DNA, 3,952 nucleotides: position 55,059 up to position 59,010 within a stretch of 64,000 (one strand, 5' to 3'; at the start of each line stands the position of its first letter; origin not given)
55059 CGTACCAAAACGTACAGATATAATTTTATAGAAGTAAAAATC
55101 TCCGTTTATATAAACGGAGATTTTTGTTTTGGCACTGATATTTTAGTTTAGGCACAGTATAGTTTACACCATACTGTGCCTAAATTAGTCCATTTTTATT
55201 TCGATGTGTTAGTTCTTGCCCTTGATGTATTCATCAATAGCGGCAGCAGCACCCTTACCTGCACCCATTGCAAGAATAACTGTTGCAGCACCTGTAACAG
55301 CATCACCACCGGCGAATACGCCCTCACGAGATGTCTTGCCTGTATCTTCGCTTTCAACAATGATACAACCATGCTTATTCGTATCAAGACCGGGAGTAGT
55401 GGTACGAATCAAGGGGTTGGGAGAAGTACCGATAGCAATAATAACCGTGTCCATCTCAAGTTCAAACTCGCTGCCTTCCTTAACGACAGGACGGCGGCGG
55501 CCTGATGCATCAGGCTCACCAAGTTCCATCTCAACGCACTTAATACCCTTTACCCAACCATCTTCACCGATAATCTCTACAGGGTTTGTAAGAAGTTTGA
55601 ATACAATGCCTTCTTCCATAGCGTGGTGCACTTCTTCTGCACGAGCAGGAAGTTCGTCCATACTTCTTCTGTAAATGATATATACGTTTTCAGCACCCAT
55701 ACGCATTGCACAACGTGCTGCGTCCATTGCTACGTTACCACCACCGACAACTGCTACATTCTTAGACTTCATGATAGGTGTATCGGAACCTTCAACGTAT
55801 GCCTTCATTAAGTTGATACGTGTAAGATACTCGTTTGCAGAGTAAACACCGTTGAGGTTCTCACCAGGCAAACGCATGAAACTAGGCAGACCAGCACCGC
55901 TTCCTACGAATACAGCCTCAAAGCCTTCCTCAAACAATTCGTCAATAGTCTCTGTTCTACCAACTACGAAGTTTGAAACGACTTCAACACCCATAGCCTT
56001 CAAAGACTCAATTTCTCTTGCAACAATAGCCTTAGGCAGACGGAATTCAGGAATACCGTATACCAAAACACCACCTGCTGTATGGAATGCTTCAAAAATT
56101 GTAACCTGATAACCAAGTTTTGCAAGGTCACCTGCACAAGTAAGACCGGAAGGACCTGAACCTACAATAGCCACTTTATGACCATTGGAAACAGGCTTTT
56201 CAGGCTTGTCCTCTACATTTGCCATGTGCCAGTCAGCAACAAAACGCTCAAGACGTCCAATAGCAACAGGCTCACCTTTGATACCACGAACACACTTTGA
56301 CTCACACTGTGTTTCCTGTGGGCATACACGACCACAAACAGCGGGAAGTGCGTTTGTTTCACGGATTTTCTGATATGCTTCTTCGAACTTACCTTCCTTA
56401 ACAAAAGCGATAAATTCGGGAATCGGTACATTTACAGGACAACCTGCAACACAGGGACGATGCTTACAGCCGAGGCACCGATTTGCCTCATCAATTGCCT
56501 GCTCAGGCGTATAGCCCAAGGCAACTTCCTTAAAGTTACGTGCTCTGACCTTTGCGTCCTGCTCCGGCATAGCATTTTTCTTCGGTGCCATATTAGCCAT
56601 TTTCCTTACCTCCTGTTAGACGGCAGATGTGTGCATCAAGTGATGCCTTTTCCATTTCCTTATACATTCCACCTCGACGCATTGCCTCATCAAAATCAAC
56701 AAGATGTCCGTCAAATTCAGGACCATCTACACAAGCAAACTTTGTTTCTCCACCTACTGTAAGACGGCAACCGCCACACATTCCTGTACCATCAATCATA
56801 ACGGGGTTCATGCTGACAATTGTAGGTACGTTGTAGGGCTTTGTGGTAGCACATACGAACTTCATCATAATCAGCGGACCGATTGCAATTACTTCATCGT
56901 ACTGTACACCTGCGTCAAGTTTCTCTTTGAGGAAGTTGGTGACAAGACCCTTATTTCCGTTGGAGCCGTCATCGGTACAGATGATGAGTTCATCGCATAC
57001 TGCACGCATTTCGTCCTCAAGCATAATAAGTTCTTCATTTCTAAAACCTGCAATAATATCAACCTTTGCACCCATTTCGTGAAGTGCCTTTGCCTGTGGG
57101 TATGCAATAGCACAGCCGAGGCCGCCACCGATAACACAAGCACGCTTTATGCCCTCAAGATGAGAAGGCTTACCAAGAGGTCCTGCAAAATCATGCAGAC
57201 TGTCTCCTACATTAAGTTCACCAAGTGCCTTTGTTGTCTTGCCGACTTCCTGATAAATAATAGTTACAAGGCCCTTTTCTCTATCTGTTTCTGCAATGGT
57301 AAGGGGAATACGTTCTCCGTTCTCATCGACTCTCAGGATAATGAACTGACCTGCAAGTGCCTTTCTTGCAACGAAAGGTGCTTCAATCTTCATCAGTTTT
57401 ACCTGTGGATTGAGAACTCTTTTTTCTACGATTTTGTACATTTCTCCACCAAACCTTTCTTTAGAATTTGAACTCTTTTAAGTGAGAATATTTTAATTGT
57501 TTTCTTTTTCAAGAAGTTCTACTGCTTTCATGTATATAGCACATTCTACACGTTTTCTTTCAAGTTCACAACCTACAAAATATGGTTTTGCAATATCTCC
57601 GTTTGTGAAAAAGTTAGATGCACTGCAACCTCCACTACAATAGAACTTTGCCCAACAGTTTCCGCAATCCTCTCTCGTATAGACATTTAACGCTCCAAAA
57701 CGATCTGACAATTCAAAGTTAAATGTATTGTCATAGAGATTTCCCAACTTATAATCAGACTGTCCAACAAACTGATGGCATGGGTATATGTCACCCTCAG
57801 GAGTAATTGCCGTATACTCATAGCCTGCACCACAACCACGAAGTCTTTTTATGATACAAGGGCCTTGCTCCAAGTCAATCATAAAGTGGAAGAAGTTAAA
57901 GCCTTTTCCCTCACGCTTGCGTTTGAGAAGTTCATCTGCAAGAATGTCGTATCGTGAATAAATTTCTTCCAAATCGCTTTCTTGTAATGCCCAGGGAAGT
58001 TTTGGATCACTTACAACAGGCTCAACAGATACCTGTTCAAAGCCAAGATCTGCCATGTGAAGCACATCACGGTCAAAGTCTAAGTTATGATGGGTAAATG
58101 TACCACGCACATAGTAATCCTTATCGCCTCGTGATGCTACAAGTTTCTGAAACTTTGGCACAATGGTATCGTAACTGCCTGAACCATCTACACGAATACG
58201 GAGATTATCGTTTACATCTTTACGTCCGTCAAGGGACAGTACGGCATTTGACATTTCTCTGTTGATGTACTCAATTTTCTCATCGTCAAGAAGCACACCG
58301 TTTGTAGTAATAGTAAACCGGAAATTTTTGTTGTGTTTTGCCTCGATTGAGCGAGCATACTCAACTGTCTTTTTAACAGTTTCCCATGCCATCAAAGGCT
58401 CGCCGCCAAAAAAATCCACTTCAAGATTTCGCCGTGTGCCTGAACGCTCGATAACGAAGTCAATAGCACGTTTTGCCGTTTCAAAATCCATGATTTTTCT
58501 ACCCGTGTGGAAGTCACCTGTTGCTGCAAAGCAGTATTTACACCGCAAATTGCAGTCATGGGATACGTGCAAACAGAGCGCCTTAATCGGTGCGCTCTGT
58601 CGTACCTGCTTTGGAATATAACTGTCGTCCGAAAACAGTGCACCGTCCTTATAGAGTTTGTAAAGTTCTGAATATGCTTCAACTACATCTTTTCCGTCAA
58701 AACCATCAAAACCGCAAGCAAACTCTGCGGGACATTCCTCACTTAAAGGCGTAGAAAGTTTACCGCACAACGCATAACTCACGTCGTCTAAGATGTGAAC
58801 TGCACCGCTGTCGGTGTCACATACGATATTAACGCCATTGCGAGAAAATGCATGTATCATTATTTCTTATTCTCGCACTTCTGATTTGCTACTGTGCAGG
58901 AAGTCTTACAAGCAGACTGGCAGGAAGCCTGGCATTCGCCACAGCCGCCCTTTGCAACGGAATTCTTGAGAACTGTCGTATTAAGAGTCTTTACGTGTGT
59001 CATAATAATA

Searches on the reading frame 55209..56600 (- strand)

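Call 75: search_protein_families(library=pfam, proteins=[window:55209-56600:-], max_evalue=0.00001)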
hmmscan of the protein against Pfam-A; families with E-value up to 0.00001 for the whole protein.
window:55209-56600:- (463 aa): 6 families
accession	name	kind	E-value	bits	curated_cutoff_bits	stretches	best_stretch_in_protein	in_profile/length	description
PF14691.11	Fer4_20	-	4.1e-45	152.7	25.8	1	19-128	1-111/113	Dihydroprymidine dehydrogenase domain II, 4Fe-4S cluster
PF07992.20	Pyr_redox_2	-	3.2e-36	125.7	26.1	2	142-448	2-291/291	Pyridine nucleotide-disulphide oxidoreductase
PF00070.33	Pyr_redox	-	1e-12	48.8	22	0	142-173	1-32/82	Pyridine nucleotide-disulphide oxidoreductase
PF13738.12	Pyr_redox_3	-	2.3e-08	34.1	30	0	268-430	153-303/305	Pyridine nucleotide-disulphide oxidoreductase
PF13450.12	NAD_binding_8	-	1.8e-06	28.5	21.9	1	145-177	1-33/68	NAD(P)-binding Rossmann-like domain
PF12831.13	FAD_oxidored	-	2.8e-06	27.4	27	0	143-182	2-41/416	FAD dependent oxidoreductase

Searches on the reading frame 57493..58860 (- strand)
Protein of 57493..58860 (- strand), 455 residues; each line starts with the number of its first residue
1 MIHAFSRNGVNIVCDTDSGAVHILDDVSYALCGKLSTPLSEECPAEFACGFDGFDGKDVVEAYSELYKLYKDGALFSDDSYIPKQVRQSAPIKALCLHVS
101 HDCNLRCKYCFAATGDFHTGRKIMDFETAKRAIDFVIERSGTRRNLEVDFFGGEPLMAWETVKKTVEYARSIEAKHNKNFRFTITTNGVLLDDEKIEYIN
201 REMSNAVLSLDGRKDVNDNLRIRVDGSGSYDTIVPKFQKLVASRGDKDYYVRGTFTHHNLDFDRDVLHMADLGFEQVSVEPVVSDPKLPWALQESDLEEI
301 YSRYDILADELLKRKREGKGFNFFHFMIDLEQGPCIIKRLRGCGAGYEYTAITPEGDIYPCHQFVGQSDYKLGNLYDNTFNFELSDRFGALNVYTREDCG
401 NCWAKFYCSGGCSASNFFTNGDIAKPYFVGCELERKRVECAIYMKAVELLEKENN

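Call 75: search_protein_families(library=pfam, proteins=[window:57493-58860:-], max_evalue=0.00001)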
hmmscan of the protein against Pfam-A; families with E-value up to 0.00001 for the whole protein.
window:57493-58860:- (455 aa): 3 families
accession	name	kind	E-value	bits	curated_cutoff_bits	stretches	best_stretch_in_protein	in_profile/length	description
PF04055.27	Radical_SAM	-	1.3e-14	55.1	29.5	1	99-241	3-137/166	Radical SAM superfamily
PF13353.11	Fer4_12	-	1.1e-09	39.1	22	1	96-214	8-117/137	4Fe-4S single cluster domain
PF13186.11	SPASM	-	1.8e-06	28.6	21.5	1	343-403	1-67/67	Iron-sulfur cluster-binding domain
